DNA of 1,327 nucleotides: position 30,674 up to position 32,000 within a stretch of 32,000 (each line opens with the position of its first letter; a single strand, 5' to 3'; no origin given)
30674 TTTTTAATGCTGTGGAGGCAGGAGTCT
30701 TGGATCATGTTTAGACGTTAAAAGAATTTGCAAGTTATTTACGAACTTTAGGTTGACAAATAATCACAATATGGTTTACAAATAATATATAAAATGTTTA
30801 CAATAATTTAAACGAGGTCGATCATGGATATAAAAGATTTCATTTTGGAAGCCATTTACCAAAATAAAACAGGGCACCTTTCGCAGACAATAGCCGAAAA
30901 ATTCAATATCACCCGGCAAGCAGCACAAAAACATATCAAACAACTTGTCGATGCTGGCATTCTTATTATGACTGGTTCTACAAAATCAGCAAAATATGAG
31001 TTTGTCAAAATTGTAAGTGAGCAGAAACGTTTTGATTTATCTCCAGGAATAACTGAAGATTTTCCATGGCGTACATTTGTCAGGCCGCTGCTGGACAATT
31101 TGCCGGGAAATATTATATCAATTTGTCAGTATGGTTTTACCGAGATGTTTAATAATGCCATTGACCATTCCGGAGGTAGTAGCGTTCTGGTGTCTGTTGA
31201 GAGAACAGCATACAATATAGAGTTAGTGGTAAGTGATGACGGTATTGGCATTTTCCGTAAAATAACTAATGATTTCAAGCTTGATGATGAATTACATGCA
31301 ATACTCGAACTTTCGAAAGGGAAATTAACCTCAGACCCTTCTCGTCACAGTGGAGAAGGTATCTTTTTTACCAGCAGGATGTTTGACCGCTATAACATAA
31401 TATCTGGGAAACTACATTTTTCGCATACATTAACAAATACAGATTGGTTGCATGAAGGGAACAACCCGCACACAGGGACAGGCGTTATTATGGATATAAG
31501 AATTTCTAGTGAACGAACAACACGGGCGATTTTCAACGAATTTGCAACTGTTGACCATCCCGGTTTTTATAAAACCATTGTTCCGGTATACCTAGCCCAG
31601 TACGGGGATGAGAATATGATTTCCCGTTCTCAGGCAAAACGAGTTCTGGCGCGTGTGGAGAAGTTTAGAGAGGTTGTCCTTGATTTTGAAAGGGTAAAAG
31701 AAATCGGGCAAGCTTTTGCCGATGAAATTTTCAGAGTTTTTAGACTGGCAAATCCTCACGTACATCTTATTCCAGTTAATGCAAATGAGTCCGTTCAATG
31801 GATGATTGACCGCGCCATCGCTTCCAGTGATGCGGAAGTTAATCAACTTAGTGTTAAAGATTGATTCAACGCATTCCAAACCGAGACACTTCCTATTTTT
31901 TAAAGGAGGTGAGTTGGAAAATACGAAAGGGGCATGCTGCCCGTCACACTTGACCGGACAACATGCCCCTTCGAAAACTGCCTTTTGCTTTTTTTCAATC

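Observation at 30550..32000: Low-GC single-gene islet bounded by 84-bp direct repeats containing a 13-bp-stem hairpin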

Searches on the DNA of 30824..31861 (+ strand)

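Call 74: search_rna_families(source=L001, threshold=evalue, max_evalue=1)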
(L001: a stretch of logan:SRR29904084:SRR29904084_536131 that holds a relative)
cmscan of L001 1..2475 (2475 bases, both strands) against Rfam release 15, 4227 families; matches with E-value up to 1: 0.
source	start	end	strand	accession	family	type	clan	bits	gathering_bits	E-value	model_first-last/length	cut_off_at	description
